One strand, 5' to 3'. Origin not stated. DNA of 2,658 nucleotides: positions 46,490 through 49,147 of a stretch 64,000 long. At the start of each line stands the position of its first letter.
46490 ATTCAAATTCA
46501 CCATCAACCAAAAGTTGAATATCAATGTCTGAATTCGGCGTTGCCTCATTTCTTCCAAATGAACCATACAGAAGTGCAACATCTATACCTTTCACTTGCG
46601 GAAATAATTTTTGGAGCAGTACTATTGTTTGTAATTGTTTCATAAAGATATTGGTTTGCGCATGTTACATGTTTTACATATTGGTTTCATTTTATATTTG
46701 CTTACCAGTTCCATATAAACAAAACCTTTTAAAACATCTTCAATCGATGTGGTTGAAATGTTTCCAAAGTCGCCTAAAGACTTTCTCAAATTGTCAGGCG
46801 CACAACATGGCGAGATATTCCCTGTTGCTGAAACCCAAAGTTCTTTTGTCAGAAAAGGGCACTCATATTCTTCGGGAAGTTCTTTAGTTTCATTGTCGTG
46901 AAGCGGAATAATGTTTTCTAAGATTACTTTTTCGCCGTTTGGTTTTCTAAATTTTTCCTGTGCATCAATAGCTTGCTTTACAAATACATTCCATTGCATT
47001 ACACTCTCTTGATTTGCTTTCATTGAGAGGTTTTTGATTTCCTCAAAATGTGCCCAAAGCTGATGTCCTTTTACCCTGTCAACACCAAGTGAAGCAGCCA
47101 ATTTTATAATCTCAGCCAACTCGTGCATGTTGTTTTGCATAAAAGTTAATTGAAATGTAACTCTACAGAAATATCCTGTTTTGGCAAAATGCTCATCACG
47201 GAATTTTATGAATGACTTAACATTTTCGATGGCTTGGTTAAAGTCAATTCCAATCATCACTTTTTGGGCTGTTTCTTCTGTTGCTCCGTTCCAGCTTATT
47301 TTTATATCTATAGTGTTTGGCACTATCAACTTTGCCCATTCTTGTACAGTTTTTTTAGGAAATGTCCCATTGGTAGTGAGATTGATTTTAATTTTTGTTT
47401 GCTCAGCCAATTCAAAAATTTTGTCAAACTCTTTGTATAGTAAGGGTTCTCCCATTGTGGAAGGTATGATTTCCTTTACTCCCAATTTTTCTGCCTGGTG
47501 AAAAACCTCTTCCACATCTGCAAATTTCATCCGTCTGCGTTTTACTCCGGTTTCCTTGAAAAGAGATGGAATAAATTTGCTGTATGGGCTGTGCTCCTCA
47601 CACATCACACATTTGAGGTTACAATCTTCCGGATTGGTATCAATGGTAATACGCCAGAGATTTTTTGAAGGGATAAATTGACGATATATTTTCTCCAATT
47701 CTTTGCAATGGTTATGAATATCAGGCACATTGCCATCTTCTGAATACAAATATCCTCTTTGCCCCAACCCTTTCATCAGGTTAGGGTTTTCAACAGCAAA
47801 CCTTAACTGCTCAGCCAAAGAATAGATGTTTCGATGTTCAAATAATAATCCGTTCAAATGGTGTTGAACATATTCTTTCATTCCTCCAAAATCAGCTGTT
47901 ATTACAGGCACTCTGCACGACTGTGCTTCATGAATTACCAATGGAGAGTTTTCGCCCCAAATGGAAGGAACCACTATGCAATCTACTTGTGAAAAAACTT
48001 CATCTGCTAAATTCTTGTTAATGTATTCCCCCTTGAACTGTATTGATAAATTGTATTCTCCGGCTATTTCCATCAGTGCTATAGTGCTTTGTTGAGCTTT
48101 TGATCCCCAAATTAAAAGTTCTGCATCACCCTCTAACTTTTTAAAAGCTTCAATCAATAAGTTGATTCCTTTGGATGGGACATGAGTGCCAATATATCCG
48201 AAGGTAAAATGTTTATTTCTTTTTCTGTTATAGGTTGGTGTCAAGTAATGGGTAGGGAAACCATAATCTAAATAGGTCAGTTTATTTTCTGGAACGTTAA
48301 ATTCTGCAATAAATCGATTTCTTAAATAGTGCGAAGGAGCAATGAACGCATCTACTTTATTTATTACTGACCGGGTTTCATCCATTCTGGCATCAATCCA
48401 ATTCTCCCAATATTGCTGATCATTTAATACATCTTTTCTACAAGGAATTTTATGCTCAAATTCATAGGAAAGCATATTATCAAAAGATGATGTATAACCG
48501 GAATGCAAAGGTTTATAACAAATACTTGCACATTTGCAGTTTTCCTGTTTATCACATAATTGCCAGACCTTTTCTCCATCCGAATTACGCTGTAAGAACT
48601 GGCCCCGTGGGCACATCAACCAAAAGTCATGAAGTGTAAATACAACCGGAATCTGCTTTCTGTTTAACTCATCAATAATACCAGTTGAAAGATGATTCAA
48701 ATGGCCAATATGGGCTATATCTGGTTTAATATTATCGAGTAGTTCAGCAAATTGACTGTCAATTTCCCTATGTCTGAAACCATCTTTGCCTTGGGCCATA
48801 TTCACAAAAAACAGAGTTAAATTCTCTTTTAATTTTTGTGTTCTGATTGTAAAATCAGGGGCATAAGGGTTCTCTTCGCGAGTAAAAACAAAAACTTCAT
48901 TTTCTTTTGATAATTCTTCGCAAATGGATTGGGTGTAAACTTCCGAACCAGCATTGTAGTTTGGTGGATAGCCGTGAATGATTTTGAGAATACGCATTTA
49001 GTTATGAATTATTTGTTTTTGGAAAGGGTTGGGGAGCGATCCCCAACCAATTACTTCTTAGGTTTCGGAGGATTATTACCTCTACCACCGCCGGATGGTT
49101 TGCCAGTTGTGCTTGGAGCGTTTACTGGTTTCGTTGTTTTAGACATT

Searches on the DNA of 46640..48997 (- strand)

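Call 18: search_rna_families(source=L040, start=7450, end=8010, threshold=evalue, max_evalue=5, show_alignments=2)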
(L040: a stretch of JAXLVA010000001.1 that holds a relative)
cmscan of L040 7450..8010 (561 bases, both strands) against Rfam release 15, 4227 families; matches with E-value up to 5: 1.
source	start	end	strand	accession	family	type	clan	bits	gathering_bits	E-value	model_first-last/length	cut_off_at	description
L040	7746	7780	+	RF02914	DUF805b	Cis-reg;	CL00115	35.4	35.6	2.4e-08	1-35/35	no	DUF805b RNA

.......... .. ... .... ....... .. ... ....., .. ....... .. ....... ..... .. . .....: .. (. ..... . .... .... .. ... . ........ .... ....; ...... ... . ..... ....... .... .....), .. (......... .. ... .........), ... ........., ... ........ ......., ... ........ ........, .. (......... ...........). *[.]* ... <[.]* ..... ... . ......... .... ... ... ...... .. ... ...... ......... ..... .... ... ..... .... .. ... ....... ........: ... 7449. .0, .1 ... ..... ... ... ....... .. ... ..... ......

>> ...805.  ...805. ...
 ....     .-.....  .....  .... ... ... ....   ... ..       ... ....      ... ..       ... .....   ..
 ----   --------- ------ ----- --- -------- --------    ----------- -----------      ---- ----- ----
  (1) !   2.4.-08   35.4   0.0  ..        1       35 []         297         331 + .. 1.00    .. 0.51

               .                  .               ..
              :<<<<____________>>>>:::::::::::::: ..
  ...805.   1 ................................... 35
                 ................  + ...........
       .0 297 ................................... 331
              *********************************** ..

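Call 81: search_rna_families(sources=[L024, L042, L084, L087, L089, L090, L091, L092, L103, L104, L107, L158], threshold=evalue, max_evalue=0.05)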
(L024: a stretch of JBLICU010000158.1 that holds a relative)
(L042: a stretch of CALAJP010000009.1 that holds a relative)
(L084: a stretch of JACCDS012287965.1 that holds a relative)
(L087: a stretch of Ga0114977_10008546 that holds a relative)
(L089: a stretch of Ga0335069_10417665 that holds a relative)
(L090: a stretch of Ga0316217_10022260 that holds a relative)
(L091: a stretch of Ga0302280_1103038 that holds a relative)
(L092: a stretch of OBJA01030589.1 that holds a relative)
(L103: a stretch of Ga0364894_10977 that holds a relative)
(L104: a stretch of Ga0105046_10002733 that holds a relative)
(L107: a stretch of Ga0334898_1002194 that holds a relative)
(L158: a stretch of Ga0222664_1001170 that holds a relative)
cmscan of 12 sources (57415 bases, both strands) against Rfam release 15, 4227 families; matches with E-value up to 0.05: 7.
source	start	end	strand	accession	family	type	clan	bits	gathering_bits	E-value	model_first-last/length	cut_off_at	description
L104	5249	5339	-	RF00059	TPP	Cis-reg; riboswitch;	-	70.1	54.3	8.6e-12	1-105/105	no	TPP riboswitch aptamer (THI element)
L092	1204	1236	+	RF02914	DUF805b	Cis-reg;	CL00115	41.4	35.6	2.2e-08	1-35/35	no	DUF805b RNA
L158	6651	6713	-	RF02844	RefA9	Gene; antisense;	-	40.7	49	0.0078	1-64/64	no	Enterococcus sRNA A9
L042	243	277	+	RF02914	DUF805b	Cis-reg;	CL00115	34.5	35.6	4.7e-06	1-35/35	no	DUF805b RNA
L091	166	198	+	RF02914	DUF805b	Cis-reg;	CL00115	34.5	35.6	4.7e-06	1-35/35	no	DUF805b RNA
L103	1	32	+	RF02914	DUF805b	Cis-reg;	CL00115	30.3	35.6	0.00013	2-35/35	5'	DUF805b RNA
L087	4948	4979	+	RF02914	DUF805b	Cis-reg;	CL00115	30.1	35.6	0.00015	1-35/35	no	DUF805b RNA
